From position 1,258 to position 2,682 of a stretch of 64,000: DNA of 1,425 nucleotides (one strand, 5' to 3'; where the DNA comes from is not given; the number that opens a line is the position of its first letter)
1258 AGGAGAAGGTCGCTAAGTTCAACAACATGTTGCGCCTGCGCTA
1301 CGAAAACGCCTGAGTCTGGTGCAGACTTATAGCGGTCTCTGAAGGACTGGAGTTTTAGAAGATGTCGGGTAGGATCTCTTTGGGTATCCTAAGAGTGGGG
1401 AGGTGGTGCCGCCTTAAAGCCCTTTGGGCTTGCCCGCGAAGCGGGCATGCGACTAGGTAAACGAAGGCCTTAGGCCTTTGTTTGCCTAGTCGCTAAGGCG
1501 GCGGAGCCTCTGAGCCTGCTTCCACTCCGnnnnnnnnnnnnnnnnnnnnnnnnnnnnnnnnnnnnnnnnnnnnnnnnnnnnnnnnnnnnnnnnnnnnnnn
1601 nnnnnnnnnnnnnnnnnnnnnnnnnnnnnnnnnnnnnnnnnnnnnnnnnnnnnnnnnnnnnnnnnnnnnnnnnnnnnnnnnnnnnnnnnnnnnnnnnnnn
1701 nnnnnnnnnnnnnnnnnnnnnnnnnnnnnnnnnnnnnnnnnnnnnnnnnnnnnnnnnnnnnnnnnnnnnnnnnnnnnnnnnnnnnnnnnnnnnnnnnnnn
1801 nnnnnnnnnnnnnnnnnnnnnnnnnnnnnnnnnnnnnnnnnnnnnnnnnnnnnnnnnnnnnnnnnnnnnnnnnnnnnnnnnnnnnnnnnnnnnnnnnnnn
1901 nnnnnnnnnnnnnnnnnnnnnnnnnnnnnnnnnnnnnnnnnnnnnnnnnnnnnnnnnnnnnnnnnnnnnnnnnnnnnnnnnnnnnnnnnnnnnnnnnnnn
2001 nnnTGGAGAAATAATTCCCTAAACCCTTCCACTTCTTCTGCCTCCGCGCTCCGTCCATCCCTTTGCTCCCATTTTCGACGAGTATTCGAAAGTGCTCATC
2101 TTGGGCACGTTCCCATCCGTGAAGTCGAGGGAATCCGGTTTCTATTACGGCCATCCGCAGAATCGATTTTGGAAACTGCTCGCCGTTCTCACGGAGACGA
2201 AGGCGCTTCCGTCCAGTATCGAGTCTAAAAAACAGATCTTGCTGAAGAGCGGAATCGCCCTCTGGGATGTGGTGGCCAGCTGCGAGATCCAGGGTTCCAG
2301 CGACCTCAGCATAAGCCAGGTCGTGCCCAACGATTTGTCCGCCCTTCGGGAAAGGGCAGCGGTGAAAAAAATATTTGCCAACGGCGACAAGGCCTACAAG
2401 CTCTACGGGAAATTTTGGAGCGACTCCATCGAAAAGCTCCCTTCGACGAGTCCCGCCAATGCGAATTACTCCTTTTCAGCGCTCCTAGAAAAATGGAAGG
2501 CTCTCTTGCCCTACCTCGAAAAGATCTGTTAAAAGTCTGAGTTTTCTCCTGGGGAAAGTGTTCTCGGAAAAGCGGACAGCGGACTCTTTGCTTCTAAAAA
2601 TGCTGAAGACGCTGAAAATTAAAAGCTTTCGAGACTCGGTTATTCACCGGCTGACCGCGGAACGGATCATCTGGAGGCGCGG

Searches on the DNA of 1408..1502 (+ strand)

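Call 68: build_rna_model(alignment_id=A2, structure=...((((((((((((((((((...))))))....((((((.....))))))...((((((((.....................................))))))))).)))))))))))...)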
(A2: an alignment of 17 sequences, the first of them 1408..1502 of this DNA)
Model R1 built from alignment A2 (17 sequences, 123 columns); structure: as given.
model positions 94; base pairs 32; branch points 2; effective number of sequences 2.51; information 0.608 bits per position. Calibrated on 0.2 Mb of random sequence (short: E-values are rough).
structure used (alignment columns):
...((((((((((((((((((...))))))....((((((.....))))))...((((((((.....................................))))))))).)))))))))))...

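Call 69: search_with_rna_model(model_id=R1, sources=[window, L004, L005, L006, L007, L008, L009, L001], max_evalue=10, filters=default)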
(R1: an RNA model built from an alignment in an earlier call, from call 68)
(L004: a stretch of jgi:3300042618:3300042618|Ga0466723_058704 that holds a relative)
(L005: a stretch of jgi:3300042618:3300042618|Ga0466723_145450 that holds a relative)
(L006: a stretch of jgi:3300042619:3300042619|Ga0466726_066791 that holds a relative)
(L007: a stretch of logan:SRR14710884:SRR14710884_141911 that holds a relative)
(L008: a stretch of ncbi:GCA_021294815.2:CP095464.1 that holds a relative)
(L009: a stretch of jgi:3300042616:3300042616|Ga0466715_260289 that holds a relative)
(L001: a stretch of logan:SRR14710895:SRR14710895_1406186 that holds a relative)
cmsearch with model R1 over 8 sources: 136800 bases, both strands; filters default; matches with E-value up to 10: 42.
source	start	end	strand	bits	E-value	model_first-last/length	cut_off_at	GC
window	24374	24474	-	89.3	5.1e-18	1-94/94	no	0.66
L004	17591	17687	+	87.4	1.4e-17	1-94/94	no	0.64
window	52617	52712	+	84.4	6.8e-17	1-94/94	no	0.62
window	46051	46148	+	82.9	1.6e-16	1-94/94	no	0.62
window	31217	31309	-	82.1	2.4e-16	1-94/94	no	0.66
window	61128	61227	+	79.8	8e-16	1-94/94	no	0.62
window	22413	22508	+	77.4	2.8e-15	1-94/94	no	0.51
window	20355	20453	-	75.3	8.7e-15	1-94/94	no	0.65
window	59309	59402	+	74.6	1.2e-14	1-94/94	no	0.56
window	6411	6502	-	72.9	3.1e-14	1-94/94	no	0.68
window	32275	32364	-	71.2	7.3e-14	1-94/94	no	0.7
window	16135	16230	-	70.9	9e-14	1-94/94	no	0.65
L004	6286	6368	+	67.6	5e-13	1-94/94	no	0.46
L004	11029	11133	+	64.7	2.3e-12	1-94/94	no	0.56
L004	3284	3388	-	64.3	2.9e-12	1-94/94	no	0.63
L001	1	74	-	45.7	5.3e-08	1-73/94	3'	0.59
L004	17591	17687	-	42.2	3.3e-07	1-94/94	no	0.64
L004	3284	3388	+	34.9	1.6e-05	1-94/94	no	0.63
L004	11029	11133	-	30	0.00022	1-94/94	no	0.56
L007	3047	3075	+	14.1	0.93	1-29/94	3'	0.66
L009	8022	8142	-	13.8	1.1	1-94/94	no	0.55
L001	5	74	+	12.7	2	1-94/94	no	0.63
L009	17625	17656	+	10.4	6.5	13-43/94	no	0.59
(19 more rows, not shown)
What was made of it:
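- On Main 'CTTTG' four-way-junction family of this genome (13 copies in the window): Family A copies score 23.6 bits, E = 0.006, and the best unrelated noise scores 13.8 bits (call 69).
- The covariance-model score of 18 bits, E = 0.12, is inconclusive (call 69).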

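Call 79: search_with_rna_model(model_id=R1, sources=[L010, L011, L012, L013, L014, L015, L016, L017], max_evalue=1, show_alignments=3)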
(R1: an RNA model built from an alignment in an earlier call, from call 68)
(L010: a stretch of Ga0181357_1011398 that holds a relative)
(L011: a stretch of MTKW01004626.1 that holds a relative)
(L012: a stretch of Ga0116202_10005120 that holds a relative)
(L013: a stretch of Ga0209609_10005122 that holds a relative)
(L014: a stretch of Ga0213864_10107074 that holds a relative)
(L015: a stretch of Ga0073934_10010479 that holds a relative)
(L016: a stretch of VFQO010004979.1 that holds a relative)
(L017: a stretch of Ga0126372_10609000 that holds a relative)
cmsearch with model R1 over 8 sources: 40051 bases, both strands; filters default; matches with E-value up to 1: 1.
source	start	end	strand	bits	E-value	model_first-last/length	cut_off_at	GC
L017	843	904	+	14.1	0.28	1-94/94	no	0.69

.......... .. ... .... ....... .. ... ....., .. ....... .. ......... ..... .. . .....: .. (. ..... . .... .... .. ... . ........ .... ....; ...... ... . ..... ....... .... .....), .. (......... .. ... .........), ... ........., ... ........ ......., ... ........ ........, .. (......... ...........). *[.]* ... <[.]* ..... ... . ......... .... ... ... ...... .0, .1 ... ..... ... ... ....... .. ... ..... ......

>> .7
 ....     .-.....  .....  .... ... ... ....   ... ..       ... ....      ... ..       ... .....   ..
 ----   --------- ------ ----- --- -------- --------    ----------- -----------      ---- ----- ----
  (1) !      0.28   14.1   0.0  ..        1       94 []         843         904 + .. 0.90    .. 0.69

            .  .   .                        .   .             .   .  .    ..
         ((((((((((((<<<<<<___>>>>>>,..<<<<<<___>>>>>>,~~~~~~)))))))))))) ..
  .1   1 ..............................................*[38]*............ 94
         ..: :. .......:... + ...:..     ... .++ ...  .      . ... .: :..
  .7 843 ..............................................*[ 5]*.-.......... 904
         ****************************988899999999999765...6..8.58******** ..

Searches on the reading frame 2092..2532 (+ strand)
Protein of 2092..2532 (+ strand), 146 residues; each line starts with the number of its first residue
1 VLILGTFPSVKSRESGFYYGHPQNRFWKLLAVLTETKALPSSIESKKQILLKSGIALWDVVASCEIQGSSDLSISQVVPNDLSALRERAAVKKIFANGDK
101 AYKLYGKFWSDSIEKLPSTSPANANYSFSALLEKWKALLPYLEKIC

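Call 86: search_protein_families(library=pfam, proteins=[window:2092-2532:+], max_evalue=0.00001)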
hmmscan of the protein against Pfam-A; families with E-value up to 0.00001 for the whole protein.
window:2092-2532:+ (146 aa): 1 family
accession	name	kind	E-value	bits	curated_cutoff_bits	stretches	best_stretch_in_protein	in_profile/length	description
PF03167.25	UDG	-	3.5e-09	37.3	24.3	1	2-128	11-127/141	Uracil DNA glycosylase superfamily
